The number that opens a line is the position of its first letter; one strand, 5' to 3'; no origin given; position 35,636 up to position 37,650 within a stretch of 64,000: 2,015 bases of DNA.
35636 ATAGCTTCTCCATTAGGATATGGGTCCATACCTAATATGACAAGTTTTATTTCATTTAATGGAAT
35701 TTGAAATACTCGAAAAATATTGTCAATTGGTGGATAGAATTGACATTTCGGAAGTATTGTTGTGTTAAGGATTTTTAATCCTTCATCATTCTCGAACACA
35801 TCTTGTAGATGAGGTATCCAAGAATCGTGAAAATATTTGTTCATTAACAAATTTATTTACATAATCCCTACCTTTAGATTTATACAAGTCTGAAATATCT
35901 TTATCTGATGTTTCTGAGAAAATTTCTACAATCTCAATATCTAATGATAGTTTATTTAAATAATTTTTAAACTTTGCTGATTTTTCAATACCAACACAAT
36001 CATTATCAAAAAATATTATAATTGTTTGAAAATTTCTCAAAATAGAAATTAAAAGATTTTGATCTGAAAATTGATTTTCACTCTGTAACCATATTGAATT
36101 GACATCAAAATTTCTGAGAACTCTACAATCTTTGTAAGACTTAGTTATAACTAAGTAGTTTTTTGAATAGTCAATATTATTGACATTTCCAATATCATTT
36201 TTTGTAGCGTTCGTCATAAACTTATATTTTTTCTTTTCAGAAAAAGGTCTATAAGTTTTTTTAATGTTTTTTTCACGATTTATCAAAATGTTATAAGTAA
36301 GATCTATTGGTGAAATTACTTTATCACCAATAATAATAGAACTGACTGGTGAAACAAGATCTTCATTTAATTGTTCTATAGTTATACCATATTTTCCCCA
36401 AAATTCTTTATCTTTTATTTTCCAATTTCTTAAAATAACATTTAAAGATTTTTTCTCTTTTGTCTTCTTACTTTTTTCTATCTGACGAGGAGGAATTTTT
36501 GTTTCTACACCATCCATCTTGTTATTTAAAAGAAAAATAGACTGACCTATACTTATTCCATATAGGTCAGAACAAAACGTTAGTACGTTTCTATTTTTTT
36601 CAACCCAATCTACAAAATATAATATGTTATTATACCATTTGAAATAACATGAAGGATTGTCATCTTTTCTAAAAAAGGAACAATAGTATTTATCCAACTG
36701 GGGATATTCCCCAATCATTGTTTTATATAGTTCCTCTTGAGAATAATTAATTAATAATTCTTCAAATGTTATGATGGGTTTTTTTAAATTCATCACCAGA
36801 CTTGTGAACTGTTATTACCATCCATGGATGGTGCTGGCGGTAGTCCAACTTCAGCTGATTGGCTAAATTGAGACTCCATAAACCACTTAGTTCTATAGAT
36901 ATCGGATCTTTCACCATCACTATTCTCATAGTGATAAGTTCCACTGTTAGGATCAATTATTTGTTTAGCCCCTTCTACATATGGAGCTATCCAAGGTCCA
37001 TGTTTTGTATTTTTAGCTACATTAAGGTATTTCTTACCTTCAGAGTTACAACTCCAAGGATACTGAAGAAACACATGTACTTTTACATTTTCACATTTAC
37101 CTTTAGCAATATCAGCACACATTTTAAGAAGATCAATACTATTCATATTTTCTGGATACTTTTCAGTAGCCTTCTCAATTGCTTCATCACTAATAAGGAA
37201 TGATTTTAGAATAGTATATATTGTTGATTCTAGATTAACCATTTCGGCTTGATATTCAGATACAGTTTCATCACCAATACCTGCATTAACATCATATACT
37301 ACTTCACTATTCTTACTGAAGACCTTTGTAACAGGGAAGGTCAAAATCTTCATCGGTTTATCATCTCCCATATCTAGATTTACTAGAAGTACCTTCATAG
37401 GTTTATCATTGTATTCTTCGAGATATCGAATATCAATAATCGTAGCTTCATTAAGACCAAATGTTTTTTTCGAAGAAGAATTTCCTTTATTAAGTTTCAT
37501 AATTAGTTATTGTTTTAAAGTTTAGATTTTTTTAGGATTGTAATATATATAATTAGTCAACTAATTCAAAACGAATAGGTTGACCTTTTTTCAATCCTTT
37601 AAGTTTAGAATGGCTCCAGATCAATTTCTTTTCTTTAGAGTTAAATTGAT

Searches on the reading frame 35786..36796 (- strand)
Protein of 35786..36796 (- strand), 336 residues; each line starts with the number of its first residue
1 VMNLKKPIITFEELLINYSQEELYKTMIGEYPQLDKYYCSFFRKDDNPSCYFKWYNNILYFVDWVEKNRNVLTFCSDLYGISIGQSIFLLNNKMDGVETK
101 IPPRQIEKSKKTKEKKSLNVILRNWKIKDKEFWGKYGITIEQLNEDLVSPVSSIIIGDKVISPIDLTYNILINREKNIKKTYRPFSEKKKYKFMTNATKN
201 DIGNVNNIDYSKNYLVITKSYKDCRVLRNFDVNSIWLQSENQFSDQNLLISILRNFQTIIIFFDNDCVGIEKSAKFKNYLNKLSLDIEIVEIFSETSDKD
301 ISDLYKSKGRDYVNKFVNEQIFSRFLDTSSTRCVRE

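Call 24: search_protein_families(library=phrogs, proteins=[window:35786-36796:-], max_evalue=0.001)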
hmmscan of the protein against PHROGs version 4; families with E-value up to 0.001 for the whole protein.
window:35786-36796:- (336 aa): 2 families
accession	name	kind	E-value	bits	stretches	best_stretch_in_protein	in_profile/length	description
phrog_12622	-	DNA, RNA and nucleotide metabolism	1.7e-41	143.6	1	3-283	20-325/415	DNA primase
phrog_47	-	DNA, RNA and nucleotide metabolism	1.1e-05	25.2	1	187-317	203-334/947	DNA primase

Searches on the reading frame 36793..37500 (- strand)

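Call 24: search_protein_families(library=phrogs, proteins=[window:36793-37500:-], max_evalue=0.001)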
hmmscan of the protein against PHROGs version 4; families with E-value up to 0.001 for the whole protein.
window:36793-37500:- (235 aa): 1 family
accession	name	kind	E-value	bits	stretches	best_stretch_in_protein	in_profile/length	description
phrog_15339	-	unknown function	1.6e-05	25.7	1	10-210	19-217/252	-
